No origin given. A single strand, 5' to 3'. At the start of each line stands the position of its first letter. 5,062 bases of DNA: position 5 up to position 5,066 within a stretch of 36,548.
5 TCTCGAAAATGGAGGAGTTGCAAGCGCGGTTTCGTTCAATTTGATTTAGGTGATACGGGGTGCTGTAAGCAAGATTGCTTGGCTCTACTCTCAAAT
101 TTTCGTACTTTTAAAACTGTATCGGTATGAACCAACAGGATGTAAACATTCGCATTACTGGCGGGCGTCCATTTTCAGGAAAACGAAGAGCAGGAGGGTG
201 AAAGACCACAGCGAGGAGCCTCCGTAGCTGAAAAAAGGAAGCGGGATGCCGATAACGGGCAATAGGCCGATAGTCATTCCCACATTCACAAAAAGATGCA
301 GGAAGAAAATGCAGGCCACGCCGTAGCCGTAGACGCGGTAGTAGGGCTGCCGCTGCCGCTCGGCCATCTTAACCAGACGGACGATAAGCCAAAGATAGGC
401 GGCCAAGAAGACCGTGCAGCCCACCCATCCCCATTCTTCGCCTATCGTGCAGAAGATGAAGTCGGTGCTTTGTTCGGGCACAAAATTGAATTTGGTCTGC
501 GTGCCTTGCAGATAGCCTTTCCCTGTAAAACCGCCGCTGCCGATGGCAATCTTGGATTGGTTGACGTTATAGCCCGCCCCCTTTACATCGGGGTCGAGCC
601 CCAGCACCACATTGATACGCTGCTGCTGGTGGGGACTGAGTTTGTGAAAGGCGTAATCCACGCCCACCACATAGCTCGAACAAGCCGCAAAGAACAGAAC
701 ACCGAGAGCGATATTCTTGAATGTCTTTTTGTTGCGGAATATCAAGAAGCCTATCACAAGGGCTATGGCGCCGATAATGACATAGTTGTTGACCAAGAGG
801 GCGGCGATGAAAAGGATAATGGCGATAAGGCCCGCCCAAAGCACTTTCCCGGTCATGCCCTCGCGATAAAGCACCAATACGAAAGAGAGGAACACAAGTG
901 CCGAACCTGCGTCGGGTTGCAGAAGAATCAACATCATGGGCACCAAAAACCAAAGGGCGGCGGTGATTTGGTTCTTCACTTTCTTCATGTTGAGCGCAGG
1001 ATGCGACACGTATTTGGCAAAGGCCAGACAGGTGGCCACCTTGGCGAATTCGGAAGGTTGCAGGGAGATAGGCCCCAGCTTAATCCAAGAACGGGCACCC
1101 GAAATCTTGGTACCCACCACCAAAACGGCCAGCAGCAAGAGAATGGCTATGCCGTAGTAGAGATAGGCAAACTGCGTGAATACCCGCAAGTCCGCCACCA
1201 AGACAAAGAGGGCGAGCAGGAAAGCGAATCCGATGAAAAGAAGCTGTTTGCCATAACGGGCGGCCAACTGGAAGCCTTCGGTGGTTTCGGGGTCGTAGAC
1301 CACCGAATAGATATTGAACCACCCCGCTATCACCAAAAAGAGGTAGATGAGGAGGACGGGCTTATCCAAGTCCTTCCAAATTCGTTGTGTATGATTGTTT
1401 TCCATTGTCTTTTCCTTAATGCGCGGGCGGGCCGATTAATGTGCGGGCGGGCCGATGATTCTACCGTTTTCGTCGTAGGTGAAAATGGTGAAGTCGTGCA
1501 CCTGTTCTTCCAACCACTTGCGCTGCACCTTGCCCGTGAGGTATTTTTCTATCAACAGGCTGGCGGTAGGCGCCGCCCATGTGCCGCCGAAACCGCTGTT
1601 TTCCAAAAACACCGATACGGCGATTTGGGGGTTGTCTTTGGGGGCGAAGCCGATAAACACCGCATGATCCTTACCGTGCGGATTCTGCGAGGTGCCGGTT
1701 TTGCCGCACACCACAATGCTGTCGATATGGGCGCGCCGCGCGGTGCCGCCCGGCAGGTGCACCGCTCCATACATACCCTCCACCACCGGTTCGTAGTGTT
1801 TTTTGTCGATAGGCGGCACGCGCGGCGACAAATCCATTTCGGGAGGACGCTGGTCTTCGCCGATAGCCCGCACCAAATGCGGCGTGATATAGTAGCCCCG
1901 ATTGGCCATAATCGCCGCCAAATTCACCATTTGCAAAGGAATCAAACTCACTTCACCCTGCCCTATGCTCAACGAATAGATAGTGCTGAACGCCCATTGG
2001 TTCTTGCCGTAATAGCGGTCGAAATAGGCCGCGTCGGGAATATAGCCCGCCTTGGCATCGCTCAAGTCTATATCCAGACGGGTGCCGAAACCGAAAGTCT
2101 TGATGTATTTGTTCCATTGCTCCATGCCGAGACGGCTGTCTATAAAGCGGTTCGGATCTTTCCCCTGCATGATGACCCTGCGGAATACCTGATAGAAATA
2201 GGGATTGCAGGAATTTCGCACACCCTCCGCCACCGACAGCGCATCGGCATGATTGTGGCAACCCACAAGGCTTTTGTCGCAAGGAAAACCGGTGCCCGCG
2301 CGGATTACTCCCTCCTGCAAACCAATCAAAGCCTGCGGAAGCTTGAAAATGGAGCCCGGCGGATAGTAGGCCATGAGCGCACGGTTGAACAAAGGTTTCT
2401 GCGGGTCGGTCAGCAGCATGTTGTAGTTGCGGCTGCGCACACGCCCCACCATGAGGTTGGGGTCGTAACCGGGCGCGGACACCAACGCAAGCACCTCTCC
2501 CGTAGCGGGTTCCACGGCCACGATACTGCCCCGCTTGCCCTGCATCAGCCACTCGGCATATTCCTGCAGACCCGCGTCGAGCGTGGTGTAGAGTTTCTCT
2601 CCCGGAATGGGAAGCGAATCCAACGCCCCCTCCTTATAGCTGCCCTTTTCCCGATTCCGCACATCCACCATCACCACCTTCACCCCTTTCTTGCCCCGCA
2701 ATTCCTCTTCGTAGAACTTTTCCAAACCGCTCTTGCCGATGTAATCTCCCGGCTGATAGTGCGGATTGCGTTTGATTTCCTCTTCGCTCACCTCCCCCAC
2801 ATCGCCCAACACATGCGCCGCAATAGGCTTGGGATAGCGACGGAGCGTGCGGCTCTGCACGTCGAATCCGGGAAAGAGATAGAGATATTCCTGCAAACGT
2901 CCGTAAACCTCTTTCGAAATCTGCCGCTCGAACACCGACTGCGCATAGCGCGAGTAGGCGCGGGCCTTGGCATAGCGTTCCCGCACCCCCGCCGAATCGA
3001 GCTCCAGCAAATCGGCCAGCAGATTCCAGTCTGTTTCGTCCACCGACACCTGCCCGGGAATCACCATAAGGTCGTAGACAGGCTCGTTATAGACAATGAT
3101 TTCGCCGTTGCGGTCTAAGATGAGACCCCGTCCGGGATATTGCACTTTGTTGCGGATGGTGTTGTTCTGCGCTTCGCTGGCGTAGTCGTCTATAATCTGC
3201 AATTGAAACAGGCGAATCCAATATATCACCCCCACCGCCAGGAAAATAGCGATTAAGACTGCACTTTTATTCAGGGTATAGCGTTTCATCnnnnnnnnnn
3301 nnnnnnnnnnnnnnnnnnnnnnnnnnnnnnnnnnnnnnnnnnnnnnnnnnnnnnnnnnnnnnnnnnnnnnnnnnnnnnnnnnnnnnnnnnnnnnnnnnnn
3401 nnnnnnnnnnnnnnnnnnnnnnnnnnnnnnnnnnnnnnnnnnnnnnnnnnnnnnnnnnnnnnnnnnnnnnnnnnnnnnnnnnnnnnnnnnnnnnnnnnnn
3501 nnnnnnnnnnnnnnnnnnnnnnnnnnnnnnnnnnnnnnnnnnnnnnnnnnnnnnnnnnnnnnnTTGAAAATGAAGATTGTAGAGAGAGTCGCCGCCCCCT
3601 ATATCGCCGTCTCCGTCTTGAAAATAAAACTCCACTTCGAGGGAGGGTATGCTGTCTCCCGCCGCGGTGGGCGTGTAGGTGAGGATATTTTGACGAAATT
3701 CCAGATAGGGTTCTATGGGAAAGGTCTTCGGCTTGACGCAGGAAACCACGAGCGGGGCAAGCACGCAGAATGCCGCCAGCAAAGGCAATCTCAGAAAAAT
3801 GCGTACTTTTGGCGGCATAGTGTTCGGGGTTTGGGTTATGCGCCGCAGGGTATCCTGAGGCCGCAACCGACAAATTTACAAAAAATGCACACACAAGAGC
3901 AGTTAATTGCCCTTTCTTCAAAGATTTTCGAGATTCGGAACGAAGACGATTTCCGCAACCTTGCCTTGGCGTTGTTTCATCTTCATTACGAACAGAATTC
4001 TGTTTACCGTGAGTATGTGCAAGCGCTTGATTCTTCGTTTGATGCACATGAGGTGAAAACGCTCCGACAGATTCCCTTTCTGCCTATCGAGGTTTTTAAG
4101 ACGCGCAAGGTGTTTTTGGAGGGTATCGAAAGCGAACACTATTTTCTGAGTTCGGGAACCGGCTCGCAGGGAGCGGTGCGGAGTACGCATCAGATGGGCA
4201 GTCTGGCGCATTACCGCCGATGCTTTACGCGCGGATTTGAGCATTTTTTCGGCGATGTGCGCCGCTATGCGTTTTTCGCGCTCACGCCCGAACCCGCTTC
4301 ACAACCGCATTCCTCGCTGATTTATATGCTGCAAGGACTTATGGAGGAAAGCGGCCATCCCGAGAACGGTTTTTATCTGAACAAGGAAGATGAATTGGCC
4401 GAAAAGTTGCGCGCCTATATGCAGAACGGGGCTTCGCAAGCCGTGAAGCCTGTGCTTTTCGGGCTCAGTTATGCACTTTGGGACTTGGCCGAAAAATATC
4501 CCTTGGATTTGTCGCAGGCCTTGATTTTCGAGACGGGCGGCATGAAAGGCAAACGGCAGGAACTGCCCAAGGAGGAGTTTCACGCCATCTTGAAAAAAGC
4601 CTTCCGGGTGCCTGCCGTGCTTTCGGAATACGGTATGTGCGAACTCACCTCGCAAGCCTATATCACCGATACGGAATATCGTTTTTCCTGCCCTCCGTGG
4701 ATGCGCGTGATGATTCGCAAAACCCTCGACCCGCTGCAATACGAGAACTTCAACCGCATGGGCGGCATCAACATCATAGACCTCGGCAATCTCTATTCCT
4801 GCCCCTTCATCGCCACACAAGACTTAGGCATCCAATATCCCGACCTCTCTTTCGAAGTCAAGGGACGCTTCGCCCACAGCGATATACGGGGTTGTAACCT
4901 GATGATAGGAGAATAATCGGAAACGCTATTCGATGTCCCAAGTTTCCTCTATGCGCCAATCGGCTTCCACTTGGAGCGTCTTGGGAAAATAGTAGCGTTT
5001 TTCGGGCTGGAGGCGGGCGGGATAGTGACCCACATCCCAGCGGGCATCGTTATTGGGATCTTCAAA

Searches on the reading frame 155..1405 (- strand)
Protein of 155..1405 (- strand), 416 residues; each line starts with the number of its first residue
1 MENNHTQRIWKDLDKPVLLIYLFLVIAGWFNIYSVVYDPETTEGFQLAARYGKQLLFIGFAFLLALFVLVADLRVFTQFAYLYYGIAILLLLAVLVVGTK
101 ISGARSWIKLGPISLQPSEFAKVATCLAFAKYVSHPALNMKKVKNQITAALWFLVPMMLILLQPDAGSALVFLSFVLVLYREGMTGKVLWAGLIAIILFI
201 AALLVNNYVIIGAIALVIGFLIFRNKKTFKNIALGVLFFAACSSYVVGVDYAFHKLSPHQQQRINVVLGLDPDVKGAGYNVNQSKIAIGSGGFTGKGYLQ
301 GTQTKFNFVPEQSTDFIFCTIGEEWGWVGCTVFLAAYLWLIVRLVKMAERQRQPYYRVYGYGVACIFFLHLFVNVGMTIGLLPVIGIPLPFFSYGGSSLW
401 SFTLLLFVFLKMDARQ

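Call 14: search_protein_families(library=pfam, proteins=[window:155-1405:-], max_evalue=0.001)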
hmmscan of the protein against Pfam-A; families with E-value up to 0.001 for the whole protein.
window:155-1405:- (416 aa): 1 family
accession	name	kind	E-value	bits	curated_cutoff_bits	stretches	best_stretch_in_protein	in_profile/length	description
PF01098.24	FTSW_RODA_SPOVE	-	2.7e-78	263.9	26.4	2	209-412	158-350/356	Cell cycle protein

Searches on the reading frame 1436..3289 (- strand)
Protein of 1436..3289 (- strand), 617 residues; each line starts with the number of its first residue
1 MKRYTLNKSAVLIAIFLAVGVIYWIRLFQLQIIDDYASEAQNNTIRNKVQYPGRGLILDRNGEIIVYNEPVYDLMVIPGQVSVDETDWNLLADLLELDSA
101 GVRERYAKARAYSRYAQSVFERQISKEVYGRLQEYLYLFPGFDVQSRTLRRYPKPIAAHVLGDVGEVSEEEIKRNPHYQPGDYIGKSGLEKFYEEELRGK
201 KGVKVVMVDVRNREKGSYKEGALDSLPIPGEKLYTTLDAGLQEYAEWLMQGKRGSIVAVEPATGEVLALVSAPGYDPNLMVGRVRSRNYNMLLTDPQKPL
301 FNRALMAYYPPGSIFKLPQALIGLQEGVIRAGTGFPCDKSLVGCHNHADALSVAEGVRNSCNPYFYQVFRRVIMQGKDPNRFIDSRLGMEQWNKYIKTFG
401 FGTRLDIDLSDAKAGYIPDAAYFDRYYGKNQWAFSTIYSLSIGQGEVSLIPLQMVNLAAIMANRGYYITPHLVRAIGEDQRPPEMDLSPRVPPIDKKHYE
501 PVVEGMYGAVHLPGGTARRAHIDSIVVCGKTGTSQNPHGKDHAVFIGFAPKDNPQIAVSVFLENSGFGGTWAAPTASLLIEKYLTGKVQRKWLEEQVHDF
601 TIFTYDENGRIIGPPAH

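Call 14: search_protein_families(library=pfam, proteins=[window:1436-3289:-], max_evalue=0.001)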
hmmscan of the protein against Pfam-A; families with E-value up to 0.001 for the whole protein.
window:1436-3289:- (617 aa): 2 families
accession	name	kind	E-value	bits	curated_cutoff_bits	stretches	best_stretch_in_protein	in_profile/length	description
PF00905.27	Transpeptidase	-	1.6e-55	188.8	22.1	1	254-577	1-295/299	Penicillin binding protein transpeptidase domain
PF03717.20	PBP_dimer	-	5.6e-44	151.1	24.4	1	51-215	3-176/180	Penicillin-binding Protein dimerisation domain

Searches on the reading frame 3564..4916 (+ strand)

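Call 15: search_protein_families(library=pfam, proteins=[window:3564-4916:+], max_evalue=0.001)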
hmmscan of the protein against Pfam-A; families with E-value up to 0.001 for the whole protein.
window:3564-4916:+ (450 aa): 1 family
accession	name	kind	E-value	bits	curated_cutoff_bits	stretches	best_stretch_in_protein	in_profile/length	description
PF04443.18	LuxE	-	1.8e-06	27.6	24.9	1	117-447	22-385/391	Acyl-protein synthetase, LuxE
